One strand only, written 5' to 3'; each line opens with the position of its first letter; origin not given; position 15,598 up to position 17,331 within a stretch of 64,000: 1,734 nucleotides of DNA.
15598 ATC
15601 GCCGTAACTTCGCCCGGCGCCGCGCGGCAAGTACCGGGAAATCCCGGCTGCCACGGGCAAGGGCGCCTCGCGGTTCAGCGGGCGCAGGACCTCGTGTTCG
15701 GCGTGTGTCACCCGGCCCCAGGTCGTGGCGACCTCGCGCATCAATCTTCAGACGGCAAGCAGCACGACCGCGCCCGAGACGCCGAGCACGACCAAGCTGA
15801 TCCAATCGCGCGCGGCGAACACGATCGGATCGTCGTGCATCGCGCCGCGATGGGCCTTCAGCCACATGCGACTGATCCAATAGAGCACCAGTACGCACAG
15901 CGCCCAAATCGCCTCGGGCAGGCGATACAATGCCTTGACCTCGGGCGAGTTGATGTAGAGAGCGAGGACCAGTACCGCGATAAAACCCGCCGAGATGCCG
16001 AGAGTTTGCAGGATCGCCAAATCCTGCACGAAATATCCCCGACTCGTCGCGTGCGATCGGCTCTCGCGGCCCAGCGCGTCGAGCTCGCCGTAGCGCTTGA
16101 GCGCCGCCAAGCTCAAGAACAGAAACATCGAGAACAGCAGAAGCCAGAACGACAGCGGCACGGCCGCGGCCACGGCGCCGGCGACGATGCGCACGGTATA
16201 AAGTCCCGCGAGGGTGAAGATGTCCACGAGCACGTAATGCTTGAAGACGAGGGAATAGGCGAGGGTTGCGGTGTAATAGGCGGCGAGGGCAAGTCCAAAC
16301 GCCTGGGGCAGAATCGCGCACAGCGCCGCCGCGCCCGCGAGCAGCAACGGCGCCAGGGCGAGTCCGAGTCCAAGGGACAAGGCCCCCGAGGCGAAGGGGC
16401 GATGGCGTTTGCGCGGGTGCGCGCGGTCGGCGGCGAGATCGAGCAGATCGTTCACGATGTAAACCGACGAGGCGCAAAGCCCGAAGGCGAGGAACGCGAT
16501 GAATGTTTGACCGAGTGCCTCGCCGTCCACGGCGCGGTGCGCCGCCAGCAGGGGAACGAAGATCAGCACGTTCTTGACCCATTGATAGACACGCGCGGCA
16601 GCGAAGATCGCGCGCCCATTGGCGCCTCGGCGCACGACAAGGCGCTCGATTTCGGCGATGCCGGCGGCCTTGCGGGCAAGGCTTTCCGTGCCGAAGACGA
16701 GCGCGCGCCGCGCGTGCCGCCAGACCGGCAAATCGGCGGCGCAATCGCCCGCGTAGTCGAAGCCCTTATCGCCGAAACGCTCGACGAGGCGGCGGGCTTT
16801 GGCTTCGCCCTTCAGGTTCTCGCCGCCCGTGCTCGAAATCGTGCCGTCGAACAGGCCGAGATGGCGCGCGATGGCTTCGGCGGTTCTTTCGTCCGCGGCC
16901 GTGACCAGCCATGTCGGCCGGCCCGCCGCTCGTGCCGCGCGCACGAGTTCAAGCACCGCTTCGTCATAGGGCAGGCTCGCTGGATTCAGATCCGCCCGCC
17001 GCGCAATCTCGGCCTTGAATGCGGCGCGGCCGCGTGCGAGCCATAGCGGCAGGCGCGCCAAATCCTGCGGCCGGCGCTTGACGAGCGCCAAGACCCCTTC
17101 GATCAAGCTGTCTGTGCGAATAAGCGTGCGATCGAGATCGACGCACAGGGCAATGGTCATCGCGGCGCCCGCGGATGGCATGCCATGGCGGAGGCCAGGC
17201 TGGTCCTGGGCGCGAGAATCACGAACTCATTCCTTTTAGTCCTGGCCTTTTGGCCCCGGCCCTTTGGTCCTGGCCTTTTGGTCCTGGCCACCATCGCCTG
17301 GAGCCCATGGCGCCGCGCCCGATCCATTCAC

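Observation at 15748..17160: HAD-phosphatase fused to the UbiA phosphoribosyl-polyprenyl transferase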

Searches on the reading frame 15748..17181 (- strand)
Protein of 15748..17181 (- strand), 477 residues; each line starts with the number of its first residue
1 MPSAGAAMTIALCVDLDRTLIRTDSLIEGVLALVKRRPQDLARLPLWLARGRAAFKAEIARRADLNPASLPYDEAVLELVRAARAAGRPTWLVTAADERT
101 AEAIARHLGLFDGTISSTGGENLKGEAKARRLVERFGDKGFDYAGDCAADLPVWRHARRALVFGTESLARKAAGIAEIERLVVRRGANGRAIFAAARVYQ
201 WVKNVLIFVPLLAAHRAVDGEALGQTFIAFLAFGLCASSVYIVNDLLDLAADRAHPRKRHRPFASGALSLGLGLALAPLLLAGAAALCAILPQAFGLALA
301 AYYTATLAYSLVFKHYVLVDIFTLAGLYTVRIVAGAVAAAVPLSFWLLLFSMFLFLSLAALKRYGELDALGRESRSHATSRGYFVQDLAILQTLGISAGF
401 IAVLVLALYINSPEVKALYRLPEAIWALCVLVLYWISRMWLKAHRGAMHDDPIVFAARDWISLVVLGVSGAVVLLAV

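Call 7: search_protein_families(library=pfam, proteins=[window:15748-17181:-], max_evalue=0.01)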
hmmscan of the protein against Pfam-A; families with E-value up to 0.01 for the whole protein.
window:15748-17181:- (477 aa): 3 families
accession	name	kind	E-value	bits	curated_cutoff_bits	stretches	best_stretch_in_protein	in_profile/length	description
PF01040.23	UbiA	-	4.6e-17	62.6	34.2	1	212-445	11-234/250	UbiA prenyltransferase family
PF12710.13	HAD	-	1.1e-10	42.7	27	1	15-153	4-187/189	haloacid dehalogenase-like hydrolase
PF00702.32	Hydrolase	-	3.1e-08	34.7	26.4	1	31-134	59-165/191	haloacid dehalogenase-like hydrolase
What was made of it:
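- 15748..17160 (-): Gene for the bifunctional HAD phosphatase / UbiA-type polyprenyl-phosphate 5-phosphoribosyltransferase (470 aa; an upstream in-frame ATG at 17181 would give 477 aa). Pfam HAD + UbiA (call 7).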

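Call 8: search_protein_families(library=ncbifam, proteins=[window:15748-17181:-], max_evalue=0.001)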
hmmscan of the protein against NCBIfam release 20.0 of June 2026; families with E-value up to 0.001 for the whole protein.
window:15748-17181:- (477 aa): 8 families
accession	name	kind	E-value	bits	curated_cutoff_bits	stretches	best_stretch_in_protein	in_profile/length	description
NF006088.0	PRK08238.1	equivalog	6.4e-191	635.2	351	1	6-477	8-480/482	UbiA family prenyltransferase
NF008978.0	PRK12324.1-4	equivalog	1.9e-44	151.9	207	1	190-476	33-318/322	decaprenyl-phosphate phosphoribosyltransferase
NF008977.0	PRK12324.1-2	equivalog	2.8e-40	138.6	234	1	196-471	9-281/297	decaprenyl-phosphate phosphoribosyltransferase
NF008976.0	PRK12324.1-1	equivalog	1.1e-37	130.1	474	1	192-373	21-206/306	decaprenyl-phosphate phosphoribosyltransferase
TIGR01488.1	HAD-SF-IB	subfamily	3.8e-07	30.2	45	1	12-153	2-173/177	HAD-IB family phosphatase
NF009523.0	PRK12884.1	equivalog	4.3e-07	29.4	269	1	212-359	28-170/279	prenyltransferase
TIGR01473.1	cyoE_ctaB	equivalog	7e-07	29.3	210.3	1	212-354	24-169/281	heme o synthase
TIGR01490.1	HAD-SF-IB-hyp1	subfamily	3.3e-06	27.5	98.3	0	76-160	92-193/202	HAD-IB family hydrolase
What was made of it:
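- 15748..17160 (-): NCBIfam NF006088 full length, 635 bits (call 8).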

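Call 18: find_homologous_proteins(query=window:15748-17160:-, max_evalue=0.00001)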
Query window:15748-17160:- (470 aa): 7750 proteins with E <= 0.00001 among 8000 candidates; the best 120 are listed.
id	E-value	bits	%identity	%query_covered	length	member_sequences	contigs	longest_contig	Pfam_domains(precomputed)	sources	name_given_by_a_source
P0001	3.4e-272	921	92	100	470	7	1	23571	PF00702.33,PF01040.24,PF12710.14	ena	-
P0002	1.4e-181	623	63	100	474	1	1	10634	PF00702.33,PF01040.24,PF12710.14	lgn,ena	-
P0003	4.7e-165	568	57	99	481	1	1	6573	PF01040.24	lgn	-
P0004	1.3e-163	563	57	97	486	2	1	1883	PF01040.24,PF12710.14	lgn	-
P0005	7.5e-163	561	61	96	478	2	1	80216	PF01040.24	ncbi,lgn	-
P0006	8.5e-163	561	58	100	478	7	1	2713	PF01040.24,PF12710.14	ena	-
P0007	9.1e-163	561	58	100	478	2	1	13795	PF01040.24,PF12710.14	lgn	-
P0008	8.4e-162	557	58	100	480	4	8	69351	PF01040.24,PF12710.14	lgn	-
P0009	1.3e-161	557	57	100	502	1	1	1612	PF01040.24,PF12710.14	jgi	jgi:4-hydroxybenzoate polyprenyltransferase/phosphoserine phosphatase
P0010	1.7e-161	556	56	97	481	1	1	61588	PF01040.24,PF12710.14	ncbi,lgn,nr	ncbi:MAG: UbiA family prenyltransferase [Rubrivivax sp.]|nr:MAG: UbiA family prenyltransferase [Rubr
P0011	2.5e-161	556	58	100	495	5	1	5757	PF01040.24,PF12710.14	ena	-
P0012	2.5e-161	556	58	100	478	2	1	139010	PF01040.24,PF12710.14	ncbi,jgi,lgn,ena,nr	ncbi:MAG TPA: UbiA family prenyltransferase [Steroidobacteraceae bacterium]|nr:UbiA family prenyltra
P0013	3.1e-161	556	57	100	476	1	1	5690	PF01040.24,PF12710.14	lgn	-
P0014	3.8e-161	555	57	100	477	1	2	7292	PF01040.24,PF12710.14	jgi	jgi:4-hydroxybenzoate polyprenyltransferase/phosphoserine phosphatase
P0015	4.9e-161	555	56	100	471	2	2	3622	PF01040.24,PF12710.14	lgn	-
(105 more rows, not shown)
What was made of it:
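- JGI names for many homologues (call 18).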

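Call 23: search_solved_structures(query=window:15748-17160:-, max_evalue=0.01, show_alignments=2)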
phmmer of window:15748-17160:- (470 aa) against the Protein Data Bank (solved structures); distinct sequences matched with E-value up to 0.01: 2.
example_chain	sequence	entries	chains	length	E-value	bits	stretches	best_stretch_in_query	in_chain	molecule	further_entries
8j8j_D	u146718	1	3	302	1.6e-30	109.9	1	184-371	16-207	Decaprenyl-phosphate phosphoribosyltransferase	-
8j8k_A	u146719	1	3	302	1.9e-21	79.9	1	184-371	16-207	Decaprenyl-phosphate phosphoribosyltransferase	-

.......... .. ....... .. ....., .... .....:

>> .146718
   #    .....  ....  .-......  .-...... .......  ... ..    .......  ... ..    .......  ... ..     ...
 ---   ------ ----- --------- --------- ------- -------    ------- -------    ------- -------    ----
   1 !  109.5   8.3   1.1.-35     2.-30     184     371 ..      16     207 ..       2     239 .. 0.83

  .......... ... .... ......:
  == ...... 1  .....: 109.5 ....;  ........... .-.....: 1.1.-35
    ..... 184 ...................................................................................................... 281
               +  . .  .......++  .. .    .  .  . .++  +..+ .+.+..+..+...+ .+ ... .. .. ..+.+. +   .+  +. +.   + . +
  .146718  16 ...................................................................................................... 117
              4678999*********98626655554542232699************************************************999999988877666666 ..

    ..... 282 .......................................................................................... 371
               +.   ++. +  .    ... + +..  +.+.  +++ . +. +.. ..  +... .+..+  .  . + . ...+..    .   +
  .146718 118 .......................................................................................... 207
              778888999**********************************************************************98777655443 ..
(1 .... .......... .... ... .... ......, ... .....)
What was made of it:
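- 15751..16605 (-): C-terminal 9-helix UbiA-fold phosphoribosyltransferase domain carrying N237-D238-x-x-D241-x-x-x-D245 and the K/R cluster. phmmer against 8j8j (Rv3806c) gives E 1.6e-30 (call 23).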

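Call 26: find_related_loci(query=A1, collection=genome_contigs, flank=10000)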
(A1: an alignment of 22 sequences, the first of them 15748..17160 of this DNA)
Query A1 (470 aa) in genome_contigs; peptide patterns used: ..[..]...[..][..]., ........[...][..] (x = any residue, [..] = any of these).
600 stretches matched a pattern (row limit reached: there are more); 591 encode a relative of the query (tblastn E <= 1e-3); the best 80 are kept; 80 distinct loci.
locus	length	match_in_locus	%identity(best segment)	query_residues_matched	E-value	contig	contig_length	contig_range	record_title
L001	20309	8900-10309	94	1-470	0e+0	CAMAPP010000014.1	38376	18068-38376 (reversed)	MAG: Rhizobium sp. Q54 isolate AH-24oct19-206 genome assembly, contig: AH-24oct19-C2133, whole genome shotgun sequence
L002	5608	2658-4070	52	1-470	1e-154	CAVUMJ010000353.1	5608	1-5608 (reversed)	MAG: uncultured proteobacterium isolate MFD02138.bin.2.64 genome assembly, contig: contig_62303, whole genome shotgun se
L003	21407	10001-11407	52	3-470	1e-151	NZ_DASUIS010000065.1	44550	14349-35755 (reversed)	MAG: Aquabacterium sp. isolate SMAG_U1466 k141_25581, whole genome shotgun sequence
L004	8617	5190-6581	53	3-467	6e-146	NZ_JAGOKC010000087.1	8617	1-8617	MAG: Aquabacterium sp. isolate Gw_Eff_bin_204 Gw_Eff_22853_length_8617_cov_9.323439, whole genome shotgun sequence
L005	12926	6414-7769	54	3-456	8e-146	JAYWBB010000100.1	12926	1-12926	MAG: Nevskia sp. isolate GL93_UP_concoct_124 GL93_UP_concoct_124_99, whole genome shotgun sequence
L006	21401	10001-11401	50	3-469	4e-145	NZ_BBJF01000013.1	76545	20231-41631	Paraburkholderia ginsengisoli NBRC 100965, whole genome shotgun sequence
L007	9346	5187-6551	54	5-458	2e-144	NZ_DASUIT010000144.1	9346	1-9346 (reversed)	MAG: Aquabacterium sp. isolate SMAG_U1467 k141_869970, whole genome shotgun sequence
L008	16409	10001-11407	51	2-470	3e-144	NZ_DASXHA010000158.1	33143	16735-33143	MAG: Paraburkholderia sp. isolate SMAG_U5180 k141_1348900, whole genome shotgun sequence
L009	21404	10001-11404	49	3-470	4e-144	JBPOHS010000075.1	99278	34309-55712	MAG: Pseudomonadota bacterium isolate MAG_241 c_000000380685, whole genome shotgun sequence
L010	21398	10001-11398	52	4-470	7e-144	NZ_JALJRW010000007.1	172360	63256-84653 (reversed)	Stenotrophomonas sp. Ste86 NODE_7_length_172360_cov_25.2099172360, whole genome shotgun sequence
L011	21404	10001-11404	52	3-470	6e-142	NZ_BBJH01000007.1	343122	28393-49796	Paraburkholderia heleia NBRC 101817, whole genome shotgun sequence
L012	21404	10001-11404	51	3-470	3e-141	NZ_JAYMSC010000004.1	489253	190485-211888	Paraburkholderia sp. JHI869 NODE_4_length_489253_cov_15.119149, whole genome shotgun sequence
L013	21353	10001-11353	53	4-455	2e-141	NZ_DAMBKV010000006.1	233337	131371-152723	MAG: Stenotrophomonas sp. isolate CTOTU49008 NODE_11_length_233337_cov_22.069482, whole genome shotgun sequence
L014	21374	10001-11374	52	3-458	4e-141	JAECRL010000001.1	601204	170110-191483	MAG: Burkholderiales bacterium isolate AER3_2 diesel_EC_AER3_1_length_601209_cov_205, whole genome shotgun sequence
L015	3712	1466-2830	51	2-455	1e-144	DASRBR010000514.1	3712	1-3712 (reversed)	MAG TPA_asm: Verrucomicrobiia bacterium isolate SMAG_U9932 k141_542889, whole genome shotgun sequence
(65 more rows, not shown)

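Call 41: search_dna_similar(query=window:15748-17160:-, collection=plasmids, mode=protein, max_rows=40, max_evalue=1e-8)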
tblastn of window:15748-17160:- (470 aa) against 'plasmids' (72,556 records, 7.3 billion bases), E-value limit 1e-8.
Records with a match: 90; places in all: 91; records where one place covers at least 80% of the query: 80.
Best place of each record, by identity: <60% 90.
By first word of the organism name: Rhizobium 36; Sinorhizobium 5; Azospirillum 4; Burkholderia 3; Cereibacter 3; Salipiger 3; Sphingomonadaceae 3; Mesorhizobium 3; Vibrio 3; Rhodovulum 2; and 21 more.
By predicted mobility (MOB-suite, as given by PLSDB): non-mobilizable 61; conjugative 21; mobilizable 8.
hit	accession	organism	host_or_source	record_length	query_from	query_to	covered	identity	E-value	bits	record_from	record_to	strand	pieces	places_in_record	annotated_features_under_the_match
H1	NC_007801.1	Jannaschia sp. CCS1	-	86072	5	454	96%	52.9%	4e-87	298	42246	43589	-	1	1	UbiA family prenyltransferase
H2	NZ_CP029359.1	Azospirillum thermophilum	cell culture,hot spring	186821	2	452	96%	49.8%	2e-72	256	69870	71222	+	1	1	UbiA family prenyltransferase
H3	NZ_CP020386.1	Rhodovulum sp. MB263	cell culture,mud flat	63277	5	452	95%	50.1%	3e-81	281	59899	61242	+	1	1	UbiA family prenyltransferase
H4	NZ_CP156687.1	Burkholderia stagnalis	Bacterial cells,soils collected in ...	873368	5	452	95%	49.9%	2e-77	270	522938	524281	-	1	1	UbiA family prenyltransferase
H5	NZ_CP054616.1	Azospirillum oryzae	cell culture,soil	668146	5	452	95%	49.8%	4e-89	304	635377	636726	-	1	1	UbiA family prenyltransferase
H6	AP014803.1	Rhodovulum sulfidophilum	-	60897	5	452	95%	49.4%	4e-83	287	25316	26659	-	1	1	prenyltransferase family protein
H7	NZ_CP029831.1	Azospirillum ramasamyi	single cell,Cow dung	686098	5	452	95%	49.1%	2e-86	296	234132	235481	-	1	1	UbiA family prenyltransferase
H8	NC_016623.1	Azospirillum lipoferum 4B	-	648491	5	452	95%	49.1%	2e-82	285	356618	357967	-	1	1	UbiA family prenyltransferase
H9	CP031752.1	Cereibacter sphaeroides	cell culture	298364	1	454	97%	47.8%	4e-78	272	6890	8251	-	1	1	UbiA family prenyltransferase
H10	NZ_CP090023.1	Cereibacter azotoformans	cell culture,Aquaculture sediment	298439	1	454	97%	47.8%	4e-78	272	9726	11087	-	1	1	UbiA family prenyltransferase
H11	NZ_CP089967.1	Cereibacter azotoformans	Owen's River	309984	1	452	96%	47.8%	6e-79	275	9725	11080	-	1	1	UbiA family prenyltransferase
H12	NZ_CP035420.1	Leisingera sp. NJS204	cell culture,Marine Biofilm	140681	3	454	96%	47.7%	1e-76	268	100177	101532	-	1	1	UbiA family prenyltransferase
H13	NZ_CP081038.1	Leisingera sp. M527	-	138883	3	454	96%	47.5%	1e-75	265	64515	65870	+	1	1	UbiA family prenyltransferase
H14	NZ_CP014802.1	Salipiger profundus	single cell,environmental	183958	5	452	95%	46.8%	1e-72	256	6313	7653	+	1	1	UbiA family prenyltransferase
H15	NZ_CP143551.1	Burkholderia multivorans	Homo sapiens,bronchoalveolar lavage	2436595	2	447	95%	46.5%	1e-76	268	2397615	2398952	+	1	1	none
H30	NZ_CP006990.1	Rhizobium etli bv. mimosae str. IE4771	Phaseolus vulgaris,whole organism,nodule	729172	5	452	95%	42.9%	6e-67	240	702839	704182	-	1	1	UbiA family prenyltransferase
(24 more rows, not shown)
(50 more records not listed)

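Call 42: get_annotated_region(hit=H30, flank=7000)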
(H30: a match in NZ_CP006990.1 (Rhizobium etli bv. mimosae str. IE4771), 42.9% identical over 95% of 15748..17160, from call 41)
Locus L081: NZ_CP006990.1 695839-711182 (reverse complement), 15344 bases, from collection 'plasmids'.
description: Rhizobium etli bv. mimosae str. IE4771 plasmid pRetIE4771d, complete sequence
organism: Rhizobium etli bv. mimosae str. IE4771 (NCBI taxid 1432050)
taxonomy: Bacteria; Pseudomonadota; Alphaproteobacteria; Hyphomicrobiales; Rhizobiaceae; Rhizobium; Rhizobium etli; Rhizobium etli bv. mimosae str. IE4771
host: -; source: Phaseolus vulgaris,whole organism,nodule; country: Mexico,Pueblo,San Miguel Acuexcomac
typing (MOB-suite, as given by PLSDB): non-mobilizable
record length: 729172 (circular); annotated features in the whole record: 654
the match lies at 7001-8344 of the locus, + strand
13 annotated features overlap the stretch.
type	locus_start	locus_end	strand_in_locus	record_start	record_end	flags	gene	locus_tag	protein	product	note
CDS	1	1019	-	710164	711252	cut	dinB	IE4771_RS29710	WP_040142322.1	DNA polymerase IV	GO:0006281 - DNA repair [Evidence IEA]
CDS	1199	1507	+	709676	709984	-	-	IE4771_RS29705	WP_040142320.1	hypothetical protein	-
CDS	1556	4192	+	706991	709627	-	ligD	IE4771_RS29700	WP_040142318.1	DNA ligase D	GO:0006303 - double-strand break repair via nonhomologous end joining [Evidence IEA]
CDS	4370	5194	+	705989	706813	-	-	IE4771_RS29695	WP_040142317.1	SIR2 family protein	-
CDS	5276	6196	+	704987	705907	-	-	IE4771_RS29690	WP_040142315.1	NAD(P)/FAD-dependent oxidoreductase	-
CDS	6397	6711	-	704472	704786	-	-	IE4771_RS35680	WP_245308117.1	hypothetical protein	-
CDS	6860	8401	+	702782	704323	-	-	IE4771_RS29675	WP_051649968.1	UbiA family prenyltransferase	-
CDS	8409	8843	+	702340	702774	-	-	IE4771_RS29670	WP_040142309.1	GtrA family protein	-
CDS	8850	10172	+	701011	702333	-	-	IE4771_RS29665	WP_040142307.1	FAD-binding oxidoreductase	-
CDS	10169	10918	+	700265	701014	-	-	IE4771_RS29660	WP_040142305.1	SDR family oxidoreductase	-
CDS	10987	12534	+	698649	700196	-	-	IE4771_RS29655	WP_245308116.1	hypothetical protein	-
CDS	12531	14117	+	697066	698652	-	-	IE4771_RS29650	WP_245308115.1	hypothetical protein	-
CDS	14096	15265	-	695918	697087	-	-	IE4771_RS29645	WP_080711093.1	glycosyltransferase family 87 protein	-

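Call 45: predict_structure(alignment_id=A1)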
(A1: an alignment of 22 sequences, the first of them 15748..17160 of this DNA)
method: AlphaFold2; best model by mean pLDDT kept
length: 470 residues; sequences in the alignment: 22
mean_pLDDT: 89.6   pTM: 0.85
mean pLDDT of the five models: 89.6, 89.5, 89.1, 88.9, 87.9
residues with pLDDT >= 90: 313; 70-90: 135; 50-70: 18; < 50: 4
segments of 3 or more residues with pLDDT < 50: 371-373
pLDDT, mean of each block of 10 residues (from residue 1): 90 92 90 90 91 88 92 95 94 94 95 89 95 95 95 93 94 82 90 92 86 93 97 93 85 90 94 97 95 92 74 87 93 89 94 88 65 60 90 95 83 87 95 89 84 93 90
secondary structure, 60 per line:
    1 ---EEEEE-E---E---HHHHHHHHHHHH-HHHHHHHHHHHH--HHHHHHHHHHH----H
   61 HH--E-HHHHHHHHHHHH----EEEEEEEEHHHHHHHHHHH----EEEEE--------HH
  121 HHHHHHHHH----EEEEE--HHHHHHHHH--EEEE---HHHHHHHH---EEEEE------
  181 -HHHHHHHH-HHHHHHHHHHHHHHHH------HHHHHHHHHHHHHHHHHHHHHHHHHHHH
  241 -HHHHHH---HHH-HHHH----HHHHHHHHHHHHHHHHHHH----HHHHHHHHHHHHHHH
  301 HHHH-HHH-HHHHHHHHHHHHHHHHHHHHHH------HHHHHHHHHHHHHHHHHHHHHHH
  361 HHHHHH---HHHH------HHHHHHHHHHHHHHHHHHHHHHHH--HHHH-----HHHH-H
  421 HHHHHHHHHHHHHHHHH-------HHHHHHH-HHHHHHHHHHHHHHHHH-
elements in order: E4-8 H18-29 H31-42 H45-55 H67-78 E83-90 H91-101 E106-110 H119-129 E134-138 H141-149 E152-155 H159-166 E170-174 H182-189 H191-206 H213-240 H242-247 H255-258 H263-281 H286-304 H310-331 H338-366 H370-373 H380-403 H406-409 H415-418 H420-437 H445-451 H453-469
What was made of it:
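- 16606..17160 (-): N-terminal HAD-IB (phosphoribose phosphatase, 'PRP') domain, about aa 1-185 of the 470-aa form. Motif I is D8-L-D10-R-T12, motif II T87, motif III K121, motif IV G138-D-x-x-x-D143. There is no signal peptide, and strand 1 starts at residue 4 (call 45).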

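Call 66: search_protein_families(library=pfam, proteins=[L081:10987-12534:+, L081:12531-14117:+], max_evalue=0.001)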
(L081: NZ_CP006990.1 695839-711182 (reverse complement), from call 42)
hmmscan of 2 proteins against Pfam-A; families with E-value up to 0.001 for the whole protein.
L081:10987-12534:+ (515 aa): 0 families

L081:12531-14117:+ (528 aa): 0 families

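Call 87: search_protein_families(library=ncbifam, proteins=[L081:6860-8401:+], max_evalue=0.00001)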
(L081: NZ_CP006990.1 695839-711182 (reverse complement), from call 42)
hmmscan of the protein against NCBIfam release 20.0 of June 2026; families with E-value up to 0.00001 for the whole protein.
L081:6860-8401:+ (513 aa): 8 families
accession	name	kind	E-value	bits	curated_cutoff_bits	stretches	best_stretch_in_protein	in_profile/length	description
NF006088.0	PRK08238.1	equivalog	2e-194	646.7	351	1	44-513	10-480/482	UbiA family prenyltransferase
NF008977.0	PRK12324.1-2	equivalog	6.7e-43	147.2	234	1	230-501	6-275/297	decaprenyl-phosphate phosphoribosyltransferase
NF008978.0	PRK12324.1-4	equivalog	1.2e-36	126.3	207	1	223-508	29-313/322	decaprenyl-phosphate phosphoribosyltransferase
NF008976.0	PRK12324.1-1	equivalog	2.4e-28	99.4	474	1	232-497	24-287/306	decaprenyl-phosphate phosphoribosyltransferase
NF009523.0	PRK12884.1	equivalog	1e-10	41.3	269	1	227-387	5-163/279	prenyltransferase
TIGR01473.1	cyoE_ctaB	equivalog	1.3e-07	31.7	210.3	1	259-390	34-170/281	heme o synthase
NF009609.0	PRK13106.1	equivalog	6.3e-06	25.8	349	1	229-376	18-164/301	prenyltransferase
NF009521.0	PRK12882.1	equivalog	9.4e-06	25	296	0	224-376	3-153/280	geranylgeranylglycerol-phosphate geranylgeranyltransferase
